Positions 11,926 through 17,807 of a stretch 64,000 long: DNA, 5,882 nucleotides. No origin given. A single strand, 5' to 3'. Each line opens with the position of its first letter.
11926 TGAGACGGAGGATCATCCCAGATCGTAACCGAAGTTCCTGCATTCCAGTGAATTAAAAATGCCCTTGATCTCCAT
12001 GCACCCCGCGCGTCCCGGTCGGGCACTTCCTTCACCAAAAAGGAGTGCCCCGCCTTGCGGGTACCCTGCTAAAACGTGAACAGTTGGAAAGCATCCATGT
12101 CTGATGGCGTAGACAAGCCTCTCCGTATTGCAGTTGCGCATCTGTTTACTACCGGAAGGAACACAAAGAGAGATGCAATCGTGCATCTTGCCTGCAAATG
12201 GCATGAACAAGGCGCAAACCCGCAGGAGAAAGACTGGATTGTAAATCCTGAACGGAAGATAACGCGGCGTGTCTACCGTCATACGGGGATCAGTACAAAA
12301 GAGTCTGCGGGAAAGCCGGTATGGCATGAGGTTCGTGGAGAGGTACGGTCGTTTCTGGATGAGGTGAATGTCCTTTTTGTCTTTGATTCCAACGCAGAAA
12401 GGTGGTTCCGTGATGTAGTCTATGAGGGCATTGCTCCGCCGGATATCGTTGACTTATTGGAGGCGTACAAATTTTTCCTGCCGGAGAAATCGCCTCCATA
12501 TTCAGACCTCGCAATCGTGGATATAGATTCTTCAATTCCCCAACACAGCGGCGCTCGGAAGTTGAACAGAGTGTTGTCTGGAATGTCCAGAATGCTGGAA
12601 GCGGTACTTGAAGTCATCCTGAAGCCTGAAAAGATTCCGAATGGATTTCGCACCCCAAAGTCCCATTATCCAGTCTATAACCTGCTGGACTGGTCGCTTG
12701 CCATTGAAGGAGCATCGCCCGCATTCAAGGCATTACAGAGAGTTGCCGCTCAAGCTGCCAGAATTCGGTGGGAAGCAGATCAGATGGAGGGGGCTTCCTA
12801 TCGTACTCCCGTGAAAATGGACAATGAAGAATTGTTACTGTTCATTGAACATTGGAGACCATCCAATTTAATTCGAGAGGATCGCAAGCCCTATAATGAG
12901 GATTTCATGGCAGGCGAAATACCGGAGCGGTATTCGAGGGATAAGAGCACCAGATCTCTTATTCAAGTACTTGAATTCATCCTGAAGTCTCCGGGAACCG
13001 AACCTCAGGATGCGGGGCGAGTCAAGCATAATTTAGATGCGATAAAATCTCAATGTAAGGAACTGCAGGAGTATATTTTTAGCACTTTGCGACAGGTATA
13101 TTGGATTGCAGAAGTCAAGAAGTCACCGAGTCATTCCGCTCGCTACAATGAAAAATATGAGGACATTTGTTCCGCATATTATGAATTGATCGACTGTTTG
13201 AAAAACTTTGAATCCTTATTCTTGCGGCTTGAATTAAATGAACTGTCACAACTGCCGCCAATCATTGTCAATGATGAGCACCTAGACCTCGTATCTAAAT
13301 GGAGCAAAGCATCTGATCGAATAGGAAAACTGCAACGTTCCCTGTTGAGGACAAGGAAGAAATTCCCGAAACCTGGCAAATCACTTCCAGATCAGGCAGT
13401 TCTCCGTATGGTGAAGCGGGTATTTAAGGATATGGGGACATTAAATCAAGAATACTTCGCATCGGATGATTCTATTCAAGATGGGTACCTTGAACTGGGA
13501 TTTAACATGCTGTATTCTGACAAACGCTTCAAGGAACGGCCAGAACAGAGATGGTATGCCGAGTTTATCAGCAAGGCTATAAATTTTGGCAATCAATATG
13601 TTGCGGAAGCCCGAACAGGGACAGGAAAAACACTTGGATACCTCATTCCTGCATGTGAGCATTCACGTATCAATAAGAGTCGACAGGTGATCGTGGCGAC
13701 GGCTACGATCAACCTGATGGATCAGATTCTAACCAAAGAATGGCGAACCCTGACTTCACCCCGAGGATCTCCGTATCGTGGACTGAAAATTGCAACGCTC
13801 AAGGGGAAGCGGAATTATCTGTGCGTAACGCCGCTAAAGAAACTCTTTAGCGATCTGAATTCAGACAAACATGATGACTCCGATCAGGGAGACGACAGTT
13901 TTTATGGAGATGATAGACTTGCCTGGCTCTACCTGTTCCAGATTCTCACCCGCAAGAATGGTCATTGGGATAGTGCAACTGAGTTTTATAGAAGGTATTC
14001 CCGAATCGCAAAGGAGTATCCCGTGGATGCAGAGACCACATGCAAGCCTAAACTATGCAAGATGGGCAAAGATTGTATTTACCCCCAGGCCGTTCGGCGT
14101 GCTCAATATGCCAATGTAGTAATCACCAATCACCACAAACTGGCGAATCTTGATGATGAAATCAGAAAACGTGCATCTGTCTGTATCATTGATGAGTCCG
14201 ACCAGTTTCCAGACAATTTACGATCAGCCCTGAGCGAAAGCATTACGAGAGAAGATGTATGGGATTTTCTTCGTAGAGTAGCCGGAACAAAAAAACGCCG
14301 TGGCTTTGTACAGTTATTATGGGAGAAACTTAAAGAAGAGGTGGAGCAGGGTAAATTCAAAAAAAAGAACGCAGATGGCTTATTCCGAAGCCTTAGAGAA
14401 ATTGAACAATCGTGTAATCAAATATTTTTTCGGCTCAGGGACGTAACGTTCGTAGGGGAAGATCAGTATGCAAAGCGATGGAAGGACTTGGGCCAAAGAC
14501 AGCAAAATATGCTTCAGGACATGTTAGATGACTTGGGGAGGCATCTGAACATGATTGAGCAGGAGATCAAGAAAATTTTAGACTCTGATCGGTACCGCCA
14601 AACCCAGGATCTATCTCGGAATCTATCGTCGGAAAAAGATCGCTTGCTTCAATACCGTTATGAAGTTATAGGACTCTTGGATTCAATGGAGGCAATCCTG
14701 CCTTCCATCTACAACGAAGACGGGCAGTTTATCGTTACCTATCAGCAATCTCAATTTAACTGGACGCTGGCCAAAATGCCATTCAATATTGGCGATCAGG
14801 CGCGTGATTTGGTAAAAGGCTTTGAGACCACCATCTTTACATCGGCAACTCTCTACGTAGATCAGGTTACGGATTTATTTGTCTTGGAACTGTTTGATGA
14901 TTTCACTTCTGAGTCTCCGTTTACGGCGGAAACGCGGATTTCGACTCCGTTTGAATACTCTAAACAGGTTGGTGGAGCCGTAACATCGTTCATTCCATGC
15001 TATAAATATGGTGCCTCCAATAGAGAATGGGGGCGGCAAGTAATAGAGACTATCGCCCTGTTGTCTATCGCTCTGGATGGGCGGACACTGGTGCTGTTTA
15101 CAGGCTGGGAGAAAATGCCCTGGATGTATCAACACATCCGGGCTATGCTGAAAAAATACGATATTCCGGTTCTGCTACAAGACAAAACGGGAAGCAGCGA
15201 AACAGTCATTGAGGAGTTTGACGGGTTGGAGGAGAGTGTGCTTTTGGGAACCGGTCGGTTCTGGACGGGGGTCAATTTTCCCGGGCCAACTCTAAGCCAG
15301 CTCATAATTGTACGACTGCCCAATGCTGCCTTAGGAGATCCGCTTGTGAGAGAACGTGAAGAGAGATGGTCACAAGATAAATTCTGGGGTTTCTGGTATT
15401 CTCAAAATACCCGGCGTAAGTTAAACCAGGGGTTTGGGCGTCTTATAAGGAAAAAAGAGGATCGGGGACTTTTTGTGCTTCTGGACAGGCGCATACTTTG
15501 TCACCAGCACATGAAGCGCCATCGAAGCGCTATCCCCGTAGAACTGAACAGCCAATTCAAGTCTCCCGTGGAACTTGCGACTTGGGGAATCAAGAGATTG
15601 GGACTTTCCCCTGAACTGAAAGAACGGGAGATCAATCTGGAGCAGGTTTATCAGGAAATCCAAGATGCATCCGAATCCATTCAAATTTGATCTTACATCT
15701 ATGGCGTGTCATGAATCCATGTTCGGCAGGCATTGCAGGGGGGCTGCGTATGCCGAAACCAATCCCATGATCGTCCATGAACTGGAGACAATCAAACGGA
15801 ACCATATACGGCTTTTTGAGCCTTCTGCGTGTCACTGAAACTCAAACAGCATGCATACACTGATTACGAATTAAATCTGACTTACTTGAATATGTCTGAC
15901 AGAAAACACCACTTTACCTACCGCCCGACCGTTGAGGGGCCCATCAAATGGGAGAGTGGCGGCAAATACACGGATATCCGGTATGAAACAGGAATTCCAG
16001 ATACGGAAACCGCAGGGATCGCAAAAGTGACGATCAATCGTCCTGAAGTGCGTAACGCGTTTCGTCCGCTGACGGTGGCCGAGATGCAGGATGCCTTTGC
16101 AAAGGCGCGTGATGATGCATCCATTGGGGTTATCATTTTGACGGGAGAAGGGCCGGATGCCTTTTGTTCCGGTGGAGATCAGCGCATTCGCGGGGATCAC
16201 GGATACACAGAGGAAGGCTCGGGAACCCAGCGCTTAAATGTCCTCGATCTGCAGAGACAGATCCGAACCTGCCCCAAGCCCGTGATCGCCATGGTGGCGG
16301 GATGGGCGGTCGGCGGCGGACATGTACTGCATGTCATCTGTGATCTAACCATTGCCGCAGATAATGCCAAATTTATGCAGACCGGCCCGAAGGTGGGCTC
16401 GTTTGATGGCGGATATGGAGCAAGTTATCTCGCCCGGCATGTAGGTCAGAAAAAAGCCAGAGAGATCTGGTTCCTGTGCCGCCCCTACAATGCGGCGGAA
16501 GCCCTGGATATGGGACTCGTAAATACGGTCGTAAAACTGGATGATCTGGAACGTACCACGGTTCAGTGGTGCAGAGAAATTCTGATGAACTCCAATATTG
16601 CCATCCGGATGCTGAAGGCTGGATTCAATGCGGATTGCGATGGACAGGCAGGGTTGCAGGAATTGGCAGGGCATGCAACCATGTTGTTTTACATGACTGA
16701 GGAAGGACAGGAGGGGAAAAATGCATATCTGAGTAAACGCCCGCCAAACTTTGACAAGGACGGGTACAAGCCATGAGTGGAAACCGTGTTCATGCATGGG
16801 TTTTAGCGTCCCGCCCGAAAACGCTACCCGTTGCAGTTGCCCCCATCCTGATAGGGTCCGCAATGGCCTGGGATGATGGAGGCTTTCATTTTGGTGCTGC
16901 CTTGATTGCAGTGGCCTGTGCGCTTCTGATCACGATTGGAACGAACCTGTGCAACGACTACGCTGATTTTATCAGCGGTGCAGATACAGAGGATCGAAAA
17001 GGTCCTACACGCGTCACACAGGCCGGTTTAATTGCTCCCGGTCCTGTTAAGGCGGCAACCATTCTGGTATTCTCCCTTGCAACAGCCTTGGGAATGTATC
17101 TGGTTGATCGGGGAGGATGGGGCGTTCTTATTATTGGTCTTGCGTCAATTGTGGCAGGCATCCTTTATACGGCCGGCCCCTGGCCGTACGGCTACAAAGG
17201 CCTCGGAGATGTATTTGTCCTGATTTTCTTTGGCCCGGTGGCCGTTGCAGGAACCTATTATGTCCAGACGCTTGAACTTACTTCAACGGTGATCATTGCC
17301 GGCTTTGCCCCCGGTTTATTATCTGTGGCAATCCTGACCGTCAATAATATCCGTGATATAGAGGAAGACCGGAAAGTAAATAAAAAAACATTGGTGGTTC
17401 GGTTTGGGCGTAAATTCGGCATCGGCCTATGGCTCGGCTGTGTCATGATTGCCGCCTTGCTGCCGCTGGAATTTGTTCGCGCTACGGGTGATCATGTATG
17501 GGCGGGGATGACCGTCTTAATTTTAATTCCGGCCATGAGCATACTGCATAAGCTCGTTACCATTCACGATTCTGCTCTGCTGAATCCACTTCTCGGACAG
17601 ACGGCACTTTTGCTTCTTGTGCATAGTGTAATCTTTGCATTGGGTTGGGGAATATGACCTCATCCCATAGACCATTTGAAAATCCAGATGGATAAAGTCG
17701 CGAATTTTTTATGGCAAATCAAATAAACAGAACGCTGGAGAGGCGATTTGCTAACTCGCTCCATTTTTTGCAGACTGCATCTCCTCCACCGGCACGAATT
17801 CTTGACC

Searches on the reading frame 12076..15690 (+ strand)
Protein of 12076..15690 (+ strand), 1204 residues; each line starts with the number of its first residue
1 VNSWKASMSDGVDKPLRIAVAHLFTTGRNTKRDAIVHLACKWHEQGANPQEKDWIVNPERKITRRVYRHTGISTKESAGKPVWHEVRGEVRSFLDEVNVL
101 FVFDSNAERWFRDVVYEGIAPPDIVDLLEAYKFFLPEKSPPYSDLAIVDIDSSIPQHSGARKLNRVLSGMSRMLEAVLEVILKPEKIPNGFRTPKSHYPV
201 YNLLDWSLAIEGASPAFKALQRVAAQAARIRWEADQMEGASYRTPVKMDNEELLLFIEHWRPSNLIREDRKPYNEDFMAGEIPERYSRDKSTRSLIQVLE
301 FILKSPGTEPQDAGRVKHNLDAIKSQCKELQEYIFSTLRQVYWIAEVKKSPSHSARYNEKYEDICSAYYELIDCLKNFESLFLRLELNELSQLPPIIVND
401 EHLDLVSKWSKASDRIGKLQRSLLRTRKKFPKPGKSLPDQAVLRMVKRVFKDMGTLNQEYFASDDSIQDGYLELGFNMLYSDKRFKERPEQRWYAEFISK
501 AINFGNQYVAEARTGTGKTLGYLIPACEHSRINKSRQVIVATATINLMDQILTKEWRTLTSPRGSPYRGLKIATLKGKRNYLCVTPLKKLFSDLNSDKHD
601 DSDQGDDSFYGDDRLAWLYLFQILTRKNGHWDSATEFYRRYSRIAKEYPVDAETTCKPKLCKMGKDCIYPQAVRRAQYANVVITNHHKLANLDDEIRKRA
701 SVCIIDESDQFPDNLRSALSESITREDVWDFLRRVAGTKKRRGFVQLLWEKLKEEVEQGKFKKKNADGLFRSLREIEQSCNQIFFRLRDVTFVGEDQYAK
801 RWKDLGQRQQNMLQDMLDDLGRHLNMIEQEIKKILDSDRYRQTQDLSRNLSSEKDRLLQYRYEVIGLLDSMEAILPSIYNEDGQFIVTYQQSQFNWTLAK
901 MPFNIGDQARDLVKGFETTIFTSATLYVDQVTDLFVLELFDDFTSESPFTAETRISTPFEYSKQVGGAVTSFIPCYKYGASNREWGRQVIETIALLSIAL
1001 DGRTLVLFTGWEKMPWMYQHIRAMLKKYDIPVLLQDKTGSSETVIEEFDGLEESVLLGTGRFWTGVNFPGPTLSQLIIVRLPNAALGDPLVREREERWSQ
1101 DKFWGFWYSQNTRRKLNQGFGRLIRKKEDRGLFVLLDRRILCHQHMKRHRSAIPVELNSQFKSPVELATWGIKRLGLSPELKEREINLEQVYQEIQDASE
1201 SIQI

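Call 76: search_protein_families(library=pfam, proteins=[window:12076-15690:+], max_evalue=0.001)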
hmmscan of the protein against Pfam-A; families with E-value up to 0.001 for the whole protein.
window:12076-15690:+ (1204 aa): 4 families
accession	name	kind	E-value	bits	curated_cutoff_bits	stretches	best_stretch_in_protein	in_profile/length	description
PF13307.12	Helicase_C_2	-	1.3e-29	103.9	25.3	1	999-1147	7-161/170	Helicase C-terminal domain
PF00270.35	DEAD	-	8.6e-12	45.5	26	1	502-560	11-69/167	DEAD/DEAH box helicase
PF04851.21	ResIII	-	2.1e-05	24.9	22.5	0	488-604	5-124/164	Type III restriction enzyme, res subunit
PF00929.31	RNase_T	-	0.0002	22.4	24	1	25-132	7-125/164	Exonuclease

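Call 77: search_protein_families(library=padloc, proteins=[window:12076-15690:+], max_evalue=0.001)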
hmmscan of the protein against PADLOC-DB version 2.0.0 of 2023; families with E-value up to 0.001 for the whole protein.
window:12076-15690:+ (1204 aa): 8 families
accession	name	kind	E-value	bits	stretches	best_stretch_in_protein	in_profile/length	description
PDLC01439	typeIV_DinG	-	8.4e-87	290.1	1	483-1154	12-557/575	CAS-IV-A; associated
PDLC01729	typeIV_DinG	-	8.5e-40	135.1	1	485-1140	18-617/666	Csf4_0_IVA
PDLC01730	typeIV_DinG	-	1.8e-17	60.9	2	481-598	115-227/802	Csf4_1_IVA1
PDLC01007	typeIV_DinG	-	9.7e-16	55.5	2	498-600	9-108/676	CRISPR type AFERR-associated DEAD/DEAH-box helicase Csf4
PDLC01321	typeIV_DinG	-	6.9e-15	52.9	1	498-726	9-212/559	CAS-IV-A; associated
PDLC01732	typeIV_DinG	-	1.8e-09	35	1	1004-1142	460-593/648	Csf4_3_IVE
PDLC01247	DEDDh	-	3.1e-09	35.6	1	25-141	7-111/139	"CAS-I,CAS-II,CAS-III,CAS-IV,CAS-V,CAS-VI; associated"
PDLC01731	typeIV_DinG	-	0.00097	16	0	999-1131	364-481/526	Csf4_2_IVA1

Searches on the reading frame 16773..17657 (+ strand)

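Call 3: search_protein_families(library=pfam, proteins=[window:16773-17657:+], max_evalue=0.1)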
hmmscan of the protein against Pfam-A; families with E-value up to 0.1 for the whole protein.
window:16773-17657:+ (294 aa): 1 family
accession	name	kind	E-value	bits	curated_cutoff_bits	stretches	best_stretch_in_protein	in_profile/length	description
PF01040.23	UbiA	-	3e-32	112.3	34.2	1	22-268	2-238/250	UbiA prenyltransferase family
